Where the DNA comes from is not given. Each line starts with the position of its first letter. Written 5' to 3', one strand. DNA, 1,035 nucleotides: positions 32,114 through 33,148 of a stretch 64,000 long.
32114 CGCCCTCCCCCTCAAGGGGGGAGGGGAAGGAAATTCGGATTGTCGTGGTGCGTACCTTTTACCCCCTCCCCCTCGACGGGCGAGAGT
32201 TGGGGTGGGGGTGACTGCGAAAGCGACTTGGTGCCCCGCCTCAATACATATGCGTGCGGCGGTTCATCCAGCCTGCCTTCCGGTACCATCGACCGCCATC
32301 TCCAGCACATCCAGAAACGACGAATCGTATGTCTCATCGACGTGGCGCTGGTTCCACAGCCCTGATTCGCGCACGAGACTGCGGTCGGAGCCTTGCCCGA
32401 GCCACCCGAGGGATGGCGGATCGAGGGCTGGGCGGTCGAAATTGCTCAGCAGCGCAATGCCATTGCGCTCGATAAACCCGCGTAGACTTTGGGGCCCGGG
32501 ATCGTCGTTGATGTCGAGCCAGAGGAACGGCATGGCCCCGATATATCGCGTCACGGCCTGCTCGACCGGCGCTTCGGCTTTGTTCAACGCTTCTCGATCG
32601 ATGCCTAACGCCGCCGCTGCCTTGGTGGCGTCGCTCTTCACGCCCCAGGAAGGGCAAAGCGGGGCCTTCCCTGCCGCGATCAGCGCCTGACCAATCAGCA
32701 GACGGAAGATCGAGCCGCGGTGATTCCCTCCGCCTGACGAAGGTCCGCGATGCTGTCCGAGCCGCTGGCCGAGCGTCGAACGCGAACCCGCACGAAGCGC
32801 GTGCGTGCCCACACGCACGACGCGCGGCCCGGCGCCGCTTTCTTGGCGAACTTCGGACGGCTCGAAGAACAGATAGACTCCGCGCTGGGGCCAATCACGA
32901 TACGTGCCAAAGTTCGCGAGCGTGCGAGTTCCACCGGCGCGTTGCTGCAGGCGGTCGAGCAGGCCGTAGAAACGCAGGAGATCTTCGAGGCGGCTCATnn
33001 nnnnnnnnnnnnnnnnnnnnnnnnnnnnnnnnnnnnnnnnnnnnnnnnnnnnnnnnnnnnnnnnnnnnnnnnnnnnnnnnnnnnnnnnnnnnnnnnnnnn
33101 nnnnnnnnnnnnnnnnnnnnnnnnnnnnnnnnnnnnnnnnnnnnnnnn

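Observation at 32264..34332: Candidate undescribed two-gene defence/abortive-infection module: Swt1-HEPN multidomain protein plus GIY-YIG-like nuclease-family protein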

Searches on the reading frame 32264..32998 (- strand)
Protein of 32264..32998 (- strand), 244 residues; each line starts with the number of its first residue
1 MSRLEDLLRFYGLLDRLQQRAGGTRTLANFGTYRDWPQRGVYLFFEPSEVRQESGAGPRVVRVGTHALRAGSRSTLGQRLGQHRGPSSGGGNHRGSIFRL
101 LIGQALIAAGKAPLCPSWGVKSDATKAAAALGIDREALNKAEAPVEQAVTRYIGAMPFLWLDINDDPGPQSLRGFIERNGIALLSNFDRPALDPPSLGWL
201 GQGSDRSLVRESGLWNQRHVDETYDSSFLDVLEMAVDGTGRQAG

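Call 3: search_protein_families(library=pfam, proteins=[window:32264-32998:-], max_evalue=1)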
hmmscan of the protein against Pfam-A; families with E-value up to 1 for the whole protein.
window:32264-32998:- (244 aa): 0 families

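Call 4: search_protein_families(library=padloc, proteins=[window:32264-32998:-], max_evalue=1)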
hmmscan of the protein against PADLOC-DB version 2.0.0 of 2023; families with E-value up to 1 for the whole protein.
window:32264-32998:- (244 aa): 2 families
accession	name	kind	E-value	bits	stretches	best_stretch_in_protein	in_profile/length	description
PDLC04714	PDC-M57B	-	2.1e-87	290.7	1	1-238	1-233/238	-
PDLC04713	PDC-M57B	-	1.2e-18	65.5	1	34-222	25-194/211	-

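Call 5: search_protein_families(library=ncbifam, proteins=[window:32264-32998:-], max_evalue=1)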
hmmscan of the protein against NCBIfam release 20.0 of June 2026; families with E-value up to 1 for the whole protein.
window:32264-32998:- (244 aa): 0 families

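Call 12: find_homologous_proteins(query=window:32264-32998:-)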
Query window:32264-32998:- (244 aa): 6847 proteins with E <= 0.001 among 8000 candidates; the best 120 are listed.
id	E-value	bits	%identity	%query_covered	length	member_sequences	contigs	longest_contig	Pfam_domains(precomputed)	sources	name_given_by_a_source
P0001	8.7e-123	427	80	98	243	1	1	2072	PF26468.1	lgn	-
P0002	4.7e-112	392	75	98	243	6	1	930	PF26468.1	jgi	jgi:hypothetical protein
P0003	4.8e-111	388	73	98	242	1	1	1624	PF26468.1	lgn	-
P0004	2.0e-110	386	73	99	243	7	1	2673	PF26468.1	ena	-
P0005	2.6e-110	386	72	99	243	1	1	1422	PF26468.1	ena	-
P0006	4.8e-110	385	72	99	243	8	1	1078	PF26468.1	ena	-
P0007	1.7e-109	383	74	98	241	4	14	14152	PF26468.1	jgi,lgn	jgi:hypothetical protein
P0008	2.6e-109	383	73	99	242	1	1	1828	PF26468.1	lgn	-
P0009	7.8e-109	381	72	98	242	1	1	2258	PF26468.1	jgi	jgi:hypothetical protein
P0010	1.1e-108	381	73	99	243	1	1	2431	PF26468.1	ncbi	-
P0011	4.7e-108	379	70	99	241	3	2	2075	PF26468.1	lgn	-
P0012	6.9e-108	378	74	97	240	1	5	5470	PF26468.1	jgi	jgi:hypothetical protein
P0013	1.2e-107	377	70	98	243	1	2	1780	PF26468.1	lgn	-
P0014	1.3e-107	377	72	98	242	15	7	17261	PF26468.1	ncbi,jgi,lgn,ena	-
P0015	1.4e-107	377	71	98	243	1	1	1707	PF26468.1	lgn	-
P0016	1.4e-107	377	70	99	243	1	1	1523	PF26468.1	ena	-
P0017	1.7e-107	377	72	97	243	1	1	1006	PF26468.1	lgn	-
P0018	2.1e-107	376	71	99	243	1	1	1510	PF26468.1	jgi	jgi:hypothetical protein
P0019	3.4e-107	376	71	98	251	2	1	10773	PF26468.1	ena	-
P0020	7.7e-107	375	71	99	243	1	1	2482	PF26468.1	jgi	-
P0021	9.6e-107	374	72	98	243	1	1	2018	PF26468.1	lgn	-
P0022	9.8e-107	374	72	98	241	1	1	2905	PF26468.1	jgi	jgi:hypothetical protein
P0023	1.8e-106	373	71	99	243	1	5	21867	PF26468.1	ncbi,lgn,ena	-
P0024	2.4e-106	373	71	97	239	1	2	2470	PF26468.1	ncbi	-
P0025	2.5e-106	373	70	98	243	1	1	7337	PF26468.1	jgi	jgi:hypothetical protein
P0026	2.5e-106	373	70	98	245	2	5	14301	PF26468.1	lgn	-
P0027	5.2e-106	372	71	99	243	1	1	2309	PF26468.1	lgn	-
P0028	6.7e-106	371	71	99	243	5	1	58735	PF26468.1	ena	-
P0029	7.2e-106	371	71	99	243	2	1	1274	PF26468.1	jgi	jgi:hypothetical protein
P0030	7.4e-106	371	73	100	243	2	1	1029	PF26468.1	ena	-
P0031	8.6e-106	371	70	98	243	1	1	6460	PF26468.1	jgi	jgi:hypothetical protein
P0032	8.7e-106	371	70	98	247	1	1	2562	PF26468.1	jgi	jgi:hypothetical protein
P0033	1.2e-105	371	71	98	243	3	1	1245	PF26468.1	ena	-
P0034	3.9e-105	369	71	99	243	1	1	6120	PF26468.1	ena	-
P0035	4.2e-105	369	70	100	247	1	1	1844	PF26468.1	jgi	-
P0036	4.4e-105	369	70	99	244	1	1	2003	PF26468.1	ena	-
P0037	6.6e-105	368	72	98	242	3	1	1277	PF26468.1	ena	-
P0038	6.7e-105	368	69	98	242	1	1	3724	PF26468.1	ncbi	-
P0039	7.4e-105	368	71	99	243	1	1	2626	PF26468.1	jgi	jgi:hypothetical protein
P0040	9.8e-105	368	70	99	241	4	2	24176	PF26468.1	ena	-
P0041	1.5e-104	367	71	99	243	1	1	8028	PF26468.1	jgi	-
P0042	1.5e-104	367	70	99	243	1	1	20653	PF26468.1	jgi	jgi:hypothetical protein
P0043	1.5e-104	367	70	99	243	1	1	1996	PF26468.1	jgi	jgi:hypothetical protein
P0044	1.8e-104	367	69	97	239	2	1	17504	PF26468.1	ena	-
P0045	1.9e-104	367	70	98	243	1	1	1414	PF26468.1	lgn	-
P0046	2.0e-104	367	70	100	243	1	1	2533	PF26468.1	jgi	jgi:hypothetical protein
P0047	2.4e-104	366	70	97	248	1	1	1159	PF26468.1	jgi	jgi:hypothetical protein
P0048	3.2e-104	366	68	98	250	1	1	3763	PF26468.1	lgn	-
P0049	3.3e-104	366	69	98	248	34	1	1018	PF26468.1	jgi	-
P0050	4.1e-104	366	71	97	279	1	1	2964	PF26468.1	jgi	jgi:hypothetical protein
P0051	6.2e-104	365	71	98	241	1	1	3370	PF26468.1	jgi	jgi:hypothetical protein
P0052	7.7e-104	365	70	97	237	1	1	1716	PF26468.1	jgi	jgi:hypothetical protein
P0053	1.0e-103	364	69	98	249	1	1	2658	PF26468.1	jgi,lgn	-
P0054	1.6e-103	364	70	97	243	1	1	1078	PF26468.1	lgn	-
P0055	1.8e-103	364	68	98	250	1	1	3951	PF26468.1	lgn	-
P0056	2.8e-103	363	69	99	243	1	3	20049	PF26468.1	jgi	jgi:hypothetical protein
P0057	6.7e-103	362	69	98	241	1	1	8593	PF26468.1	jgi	jgi:hypothetical protein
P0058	1.8e-102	360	69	100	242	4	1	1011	PF26468.1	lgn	-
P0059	2.2e-102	360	69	98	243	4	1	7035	PF26468.1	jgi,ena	jgi:hypothetical protein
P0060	2.5e-102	360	70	99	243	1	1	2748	PF26468.1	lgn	-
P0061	2.7e-102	360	69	99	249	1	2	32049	PF26468.1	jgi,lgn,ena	-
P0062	2.7e-102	360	68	98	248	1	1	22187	PF26468.1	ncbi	-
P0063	4.1e-102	359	66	98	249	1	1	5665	PF26468.1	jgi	jgi:hypothetical protein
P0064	4.4e-102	359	68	99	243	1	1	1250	PF26468.1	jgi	jgi:hypothetical protein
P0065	4.9e-102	359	69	99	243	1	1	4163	PF26468.1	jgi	jgi:hypothetical protein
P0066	8.9e-102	358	68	97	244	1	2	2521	PF26468.1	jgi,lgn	jgi:hypothetical protein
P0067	9.4e-102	358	67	97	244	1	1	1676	PF26468.1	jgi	jgi:hypothetical protein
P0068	9.8e-102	358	68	99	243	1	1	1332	PF26468.1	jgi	jgi:hypothetical protein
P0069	1.0e-101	358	69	98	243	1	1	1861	PF26468.1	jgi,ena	-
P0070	1.2e-101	357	69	97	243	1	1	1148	PF26468.1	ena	-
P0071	1.5e-101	357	68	98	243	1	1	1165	PF26468.1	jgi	jgi:hypothetical protein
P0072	1.7e-101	357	67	100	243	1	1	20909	PF26468.1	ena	-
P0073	2.2e-101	357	70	99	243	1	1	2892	PF26468.1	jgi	jgi:hypothetical protein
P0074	2.6e-101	356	68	97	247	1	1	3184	PF26468.1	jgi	jgi:hypothetical protein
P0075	2.8e-101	356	72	93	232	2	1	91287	PF26468.1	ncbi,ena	-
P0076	3.1e-101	356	66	97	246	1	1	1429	PF26468.1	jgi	jgi:hypothetical protein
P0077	4.3e-101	356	68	100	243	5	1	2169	PF26468.1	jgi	jgi:hypothetical protein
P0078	8.7e-101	355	65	98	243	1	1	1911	PF26468.1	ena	-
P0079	9.4e-101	355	66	98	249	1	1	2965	PF26468.1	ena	-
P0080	9.6e-101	355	67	98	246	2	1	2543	PF26468.1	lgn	-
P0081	1.2e-100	354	68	99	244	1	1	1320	PF26468.1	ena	-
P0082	1.3e-100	354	68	98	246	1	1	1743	PF26468.1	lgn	-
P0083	1.5e-100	354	66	98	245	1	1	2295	PF26468.1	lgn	-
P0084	1.5e-100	354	68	99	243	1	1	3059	PF26468.1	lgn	-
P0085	1.6e-100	354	69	99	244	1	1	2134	PF26468.1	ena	-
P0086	1.8e-100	354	66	98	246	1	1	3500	PF26468.1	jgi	jgi:hypothetical protein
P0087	2.3e-100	353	67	99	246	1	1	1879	PF26468.1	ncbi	-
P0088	2.8e-100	353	67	99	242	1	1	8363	PF26468.1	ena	-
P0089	3.5e-100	353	70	97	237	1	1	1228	PF26468.1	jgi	jgi:hypothetical protein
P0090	3.6e-100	353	71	93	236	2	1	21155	PF26468.1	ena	-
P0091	4.0e-100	353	68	98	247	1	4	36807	PF26468.1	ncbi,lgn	-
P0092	4.7e-100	352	67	100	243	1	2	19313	PF26468.1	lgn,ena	-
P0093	5.0e-100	352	67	97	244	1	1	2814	PF26468.1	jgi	jgi:hypothetical protein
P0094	7.5e-100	352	67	97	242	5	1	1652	PF26468.1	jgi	jgi:hypothetical protein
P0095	8.8e-100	351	67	100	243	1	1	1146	PF26468.1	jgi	jgi:hypothetical protein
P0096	1.4e-99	351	66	100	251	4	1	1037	PF26468.1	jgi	jgi:hypothetical protein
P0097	1.7e-99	350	68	99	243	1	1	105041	PF26468.1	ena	-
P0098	2.2e-99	350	65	98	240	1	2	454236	PF26468.1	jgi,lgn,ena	-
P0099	2.5e-99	350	67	98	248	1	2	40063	PF26468.1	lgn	-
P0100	2.8e-99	350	68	98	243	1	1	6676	PF26468.1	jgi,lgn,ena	-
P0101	5.1e-99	349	68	98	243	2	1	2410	PF26468.1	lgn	-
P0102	6.4e-99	349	69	98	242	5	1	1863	PF26468.1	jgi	jgi:hypothetical protein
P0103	7.5e-99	348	66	97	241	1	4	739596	PF26468.1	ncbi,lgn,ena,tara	tara:strand:- start:3571 stop:4296 length:726 start_codon:yes stop_codon:yes gene_type:complete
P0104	8.0e-99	348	69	98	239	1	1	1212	PF26468.1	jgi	jgi:hypothetical protein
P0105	8.5e-99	348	65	98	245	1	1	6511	PF26468.1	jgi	jgi:hypothetical protein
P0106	1.1e-98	348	68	97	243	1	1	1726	PF26468.1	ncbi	-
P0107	1.2e-98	348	65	98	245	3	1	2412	PF26468.1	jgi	jgi:hypothetical protein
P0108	1.8e-98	347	68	95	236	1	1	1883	PF26468.1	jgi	jgi:hypothetical protein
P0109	4.6e-98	346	64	100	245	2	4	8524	PF26468.1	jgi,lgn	jgi:hypothetical protein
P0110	4.7e-98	346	65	99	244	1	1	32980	PF26468.1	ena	-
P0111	5.7e-98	345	67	98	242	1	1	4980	PF26468.1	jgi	jgi:hypothetical protein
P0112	5.8e-98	345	66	97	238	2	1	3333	PF26468.1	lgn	-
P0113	8.7e-98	345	64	98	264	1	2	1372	PF26468.1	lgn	-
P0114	1.2e-97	344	68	98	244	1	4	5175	PF26468.1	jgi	jgi:hypothetical protein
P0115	1.7e-97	344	67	99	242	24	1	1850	PF26468.1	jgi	jgi:hypothetical protein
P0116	2.2e-97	344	66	99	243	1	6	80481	PF26468.1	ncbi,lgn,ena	-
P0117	2.6e-97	343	65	98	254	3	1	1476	PF26468.1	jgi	jgi:hypothetical protein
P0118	4.7e-97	342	66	95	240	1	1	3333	PF26468.1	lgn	-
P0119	4.9e-97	342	65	100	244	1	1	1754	PF26468.1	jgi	jgi:hypothetical protein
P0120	5.3e-97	342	63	99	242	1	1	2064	PF26468.1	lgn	-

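Call 14: find_encoding_contigs(protein=P0103, flank=6000, max_places=4)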
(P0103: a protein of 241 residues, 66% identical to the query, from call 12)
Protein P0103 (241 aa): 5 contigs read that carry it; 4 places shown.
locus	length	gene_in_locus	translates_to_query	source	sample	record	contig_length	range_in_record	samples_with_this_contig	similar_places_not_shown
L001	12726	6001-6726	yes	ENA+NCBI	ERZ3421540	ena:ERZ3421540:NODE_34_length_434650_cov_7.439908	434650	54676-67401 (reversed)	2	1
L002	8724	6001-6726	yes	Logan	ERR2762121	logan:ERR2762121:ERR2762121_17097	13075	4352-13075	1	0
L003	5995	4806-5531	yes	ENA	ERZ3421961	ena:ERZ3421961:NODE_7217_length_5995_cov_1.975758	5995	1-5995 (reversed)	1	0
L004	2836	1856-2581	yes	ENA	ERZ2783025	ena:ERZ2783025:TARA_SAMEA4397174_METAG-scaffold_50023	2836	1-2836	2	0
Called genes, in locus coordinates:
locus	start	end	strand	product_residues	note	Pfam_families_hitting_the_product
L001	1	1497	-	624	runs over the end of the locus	-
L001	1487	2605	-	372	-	PF19888:DUF6361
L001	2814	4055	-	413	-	-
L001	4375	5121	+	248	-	PF18735:HEPN_RiboL-PSP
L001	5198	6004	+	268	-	PF21818:DUF6884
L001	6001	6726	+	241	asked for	PF26468:GIY_YIG_3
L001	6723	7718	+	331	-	PF22558:REase-ARP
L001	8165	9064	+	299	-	PF13391:HNH_2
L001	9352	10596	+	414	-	PF00291:PALP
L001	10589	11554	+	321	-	PF00296:Bac_luciferase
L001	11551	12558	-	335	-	PF00296:Bac_luciferase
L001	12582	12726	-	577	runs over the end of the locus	PF02538:Hydantoinase_B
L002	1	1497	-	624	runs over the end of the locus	-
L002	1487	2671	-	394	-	PF19888:DUF6361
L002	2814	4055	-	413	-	-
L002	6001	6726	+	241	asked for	PF26468:GIY_YIG_3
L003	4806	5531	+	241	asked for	PF26468:GIY_YIG_3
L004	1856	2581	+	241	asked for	PF26468:GIY_YIG_3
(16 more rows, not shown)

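Call 15: find_encoding_contigs(protein=P0098, flank=6000, max_places=3)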
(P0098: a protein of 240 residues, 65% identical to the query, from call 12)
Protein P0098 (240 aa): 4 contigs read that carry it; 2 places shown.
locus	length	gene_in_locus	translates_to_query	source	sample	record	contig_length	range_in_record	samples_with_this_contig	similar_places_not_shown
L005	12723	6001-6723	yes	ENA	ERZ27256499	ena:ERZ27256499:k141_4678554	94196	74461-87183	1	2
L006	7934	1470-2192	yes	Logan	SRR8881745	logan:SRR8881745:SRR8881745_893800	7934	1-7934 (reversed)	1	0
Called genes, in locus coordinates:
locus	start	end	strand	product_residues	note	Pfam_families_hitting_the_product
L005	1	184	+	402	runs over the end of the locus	PF13356:Arm-DNA-bind_3, PF22022:Phage_int_M, PF00589:Phage_integrase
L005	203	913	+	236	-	-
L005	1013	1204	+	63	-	PF05930:Phage_AlpA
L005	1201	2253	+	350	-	-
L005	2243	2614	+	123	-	-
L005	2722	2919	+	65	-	-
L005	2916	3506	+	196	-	-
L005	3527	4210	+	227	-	-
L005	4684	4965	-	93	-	-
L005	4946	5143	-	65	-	-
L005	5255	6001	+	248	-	PF21818:DUF6884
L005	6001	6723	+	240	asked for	PF26468:GIY_YIG_3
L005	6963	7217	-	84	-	-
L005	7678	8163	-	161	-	-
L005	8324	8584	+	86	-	-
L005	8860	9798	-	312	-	PF05050:Methyltransf_21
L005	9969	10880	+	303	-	PF20102:DUF6492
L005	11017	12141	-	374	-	PF02350:Epimerase_2, PF13579:Glyco_trans_4_4 (faint)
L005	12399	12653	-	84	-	-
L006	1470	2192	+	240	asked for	PF26468:GIY_YIG_3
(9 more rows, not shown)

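Call 32: search_solved_structures(query=A1, max_evalue=10, show_alignments=2)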
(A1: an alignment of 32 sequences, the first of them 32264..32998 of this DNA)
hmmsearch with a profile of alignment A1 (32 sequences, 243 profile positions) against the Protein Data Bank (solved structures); distinct sequences matched with E-value up to 10: 4.
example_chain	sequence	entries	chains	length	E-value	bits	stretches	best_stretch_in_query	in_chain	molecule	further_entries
2pei_A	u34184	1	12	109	0.31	13.5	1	173-222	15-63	ORF134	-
2pem_A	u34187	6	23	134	0.38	13.2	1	173-222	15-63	ORF134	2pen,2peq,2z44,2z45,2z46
2pek_A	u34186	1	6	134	0.61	12.5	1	174-222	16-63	ORF134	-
2pej_A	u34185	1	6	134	0.67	12.4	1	178-222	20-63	ORF134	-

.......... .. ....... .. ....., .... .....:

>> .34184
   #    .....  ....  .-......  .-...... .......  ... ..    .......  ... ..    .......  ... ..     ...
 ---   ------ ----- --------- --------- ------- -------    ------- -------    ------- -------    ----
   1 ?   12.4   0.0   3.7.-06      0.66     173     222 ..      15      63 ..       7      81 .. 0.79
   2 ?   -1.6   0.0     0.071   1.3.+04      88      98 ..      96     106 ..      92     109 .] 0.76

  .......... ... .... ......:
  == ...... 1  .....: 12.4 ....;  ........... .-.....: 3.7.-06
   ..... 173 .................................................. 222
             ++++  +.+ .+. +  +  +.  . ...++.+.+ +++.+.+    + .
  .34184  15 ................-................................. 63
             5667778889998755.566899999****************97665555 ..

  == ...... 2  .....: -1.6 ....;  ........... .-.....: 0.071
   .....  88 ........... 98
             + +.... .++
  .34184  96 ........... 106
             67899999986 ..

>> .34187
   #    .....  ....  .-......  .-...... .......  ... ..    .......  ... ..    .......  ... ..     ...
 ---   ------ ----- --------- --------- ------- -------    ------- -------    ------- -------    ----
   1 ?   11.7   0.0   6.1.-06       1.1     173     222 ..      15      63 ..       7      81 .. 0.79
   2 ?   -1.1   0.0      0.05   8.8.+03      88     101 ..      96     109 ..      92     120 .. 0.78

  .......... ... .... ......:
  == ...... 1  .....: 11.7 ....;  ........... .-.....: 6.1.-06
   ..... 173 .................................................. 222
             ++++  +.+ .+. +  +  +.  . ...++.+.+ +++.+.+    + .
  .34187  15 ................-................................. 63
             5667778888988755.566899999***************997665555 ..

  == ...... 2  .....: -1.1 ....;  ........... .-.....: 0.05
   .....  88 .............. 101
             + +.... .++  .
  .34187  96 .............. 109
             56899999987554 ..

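Call 33: find_related_loci(query=A1, collection=genome_contigs, flank=7000)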
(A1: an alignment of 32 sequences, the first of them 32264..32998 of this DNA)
Query A1 (244 aa) in genome_contigs; peptide patterns used: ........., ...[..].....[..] (x = any residue, [..] = any of these).
584 stretches matched a pattern; 579 encode a relative of the query (tblastn E <= 1e-3); the best 80 are kept; 80 distinct loci.
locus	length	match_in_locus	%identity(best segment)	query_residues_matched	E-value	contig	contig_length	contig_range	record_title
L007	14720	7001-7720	70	1-240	2e-108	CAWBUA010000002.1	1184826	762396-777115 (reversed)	MAG: uncultured Alphaproteobacteria bacterium isolate MFD05502.bin.1.117 genome assembly, contig: contig_12729, whole ge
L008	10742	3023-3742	68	1-240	1e-105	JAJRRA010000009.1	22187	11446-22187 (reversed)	MAG: Gammaproteobacteria bacterium isolate Dive100_bin2.37 k141_124227, whole genome shotgun sequence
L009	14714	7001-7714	68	1-238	3e-104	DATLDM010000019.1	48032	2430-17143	MAG TPA_asm: Aestuariivirga sp. isolate SMAG_U14350 k141_4614049, whole genome shotgun sequence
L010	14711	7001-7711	66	1-237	2e-102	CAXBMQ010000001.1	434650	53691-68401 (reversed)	MAG TPA_asm: uncultured Rhodospirillaceae bacterium isolate ERR2762121_concoct_63 genome assembly, contig: ERZ3421540.34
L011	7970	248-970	66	1-241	4e-102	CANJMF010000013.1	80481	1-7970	MAG: Candidatus Marinimicrobia bacterium isolate RH-23may17-595 genome assembly, contig: RH-23may17-C2107, whole genome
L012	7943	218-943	64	1-242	2e-99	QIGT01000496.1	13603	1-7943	MAG: Gammaproteobacteria bacterium isolate SZUA-142 Ga0063293_10008753, whole genome shotgun sequence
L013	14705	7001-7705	67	1-236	4e-97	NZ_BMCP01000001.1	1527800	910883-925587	Agaricicola taiwanensis strain CCM 7684 sequence01, whole genome shotgun sequence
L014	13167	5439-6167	62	1-242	9e-95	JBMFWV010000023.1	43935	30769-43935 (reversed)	MAG: Rhizomicrobium sp. isolate KM4364-27 NODE_23_length_43935_cov_7.170619, whole genome shotgun sequence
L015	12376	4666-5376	62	2-237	6e-92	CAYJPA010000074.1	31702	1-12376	MAG TPA_asm: uncultured Sphaerobacteraceae bacterium isolate ERP124720_co1_207 genome assembly, contig: NODE_1941_length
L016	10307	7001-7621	70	34-240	2e-91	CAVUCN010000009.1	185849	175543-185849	MAG: uncultured Alphaproteobacteria bacterium isolate MFD05513.bin.2.166 genome assembly, contig: contig_26880, whole ge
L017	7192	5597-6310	62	3-240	5e-88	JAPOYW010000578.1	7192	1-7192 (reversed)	MAG: Gammaproteobacteria bacterium isolate COS4_bin_45 NODE_6898_length_7192_cov_6.93933, whole genome shotgun sequence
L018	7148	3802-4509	57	1-236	8e-88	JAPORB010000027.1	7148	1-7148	MAG: Gammaproteobacteria bacterium isolate CAR1_bin_10 NODE_3133_length_7148_cov_8.88594, whole genome shotgun sequence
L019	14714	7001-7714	63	1-237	2e-87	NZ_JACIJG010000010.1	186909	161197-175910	Brucella daejeonensis strain DSM 26944 Ga0373340_10, whole genome shotgun sequence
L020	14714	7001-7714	63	1-237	2e-87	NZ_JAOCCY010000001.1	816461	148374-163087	Agrobacterium sp. GD03872 1, whole genome shotgun sequence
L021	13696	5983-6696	60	1-237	3e-87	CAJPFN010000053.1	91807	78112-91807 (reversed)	Rhizobiaceae bacterium genome assembly, contig: CONTIG_53, whole genome shotgun sequence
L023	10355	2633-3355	55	1-241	2e-87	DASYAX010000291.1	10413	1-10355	MAG TPA_asm: Bryobacteraceae bacterium isolate SMAG_U4892 k141_3242937, whole genome shotgun sequence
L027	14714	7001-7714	60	3-240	6e-86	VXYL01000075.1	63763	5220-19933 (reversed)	MAG: Gammaproteobacteria bacterium isolate SB0670_bin_10 NODE_283_length_63763_cov_13.690651, whole genome shotgun seque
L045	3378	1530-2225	60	1-233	2e-83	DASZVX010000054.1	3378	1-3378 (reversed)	MAG TPA_asm: Hyphomicrobium sp. isolate SMAG_U6142 k141_61454, whole genome shotgun sequence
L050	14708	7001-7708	58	3-237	7e-82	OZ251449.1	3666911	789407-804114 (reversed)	MAG: Alphaproteobacteria bacterium isolate 02c84b84-2ec1-47c2-b806-535ae8168f41 genome assembly, chromosome: 1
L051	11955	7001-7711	62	2-237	6e-82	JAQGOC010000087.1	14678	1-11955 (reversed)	MAG: Gammaproteobacteria bacterium isolate RYN_603 scaffold_348308, whole genome shotgun sequence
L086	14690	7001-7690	55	1-239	1e-77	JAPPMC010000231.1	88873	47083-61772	MAG: Bryobacterales bacterium isolate RHO3_bin_37 NODE_613_length_88873_cov_29.915299, whole genome shotgun sequence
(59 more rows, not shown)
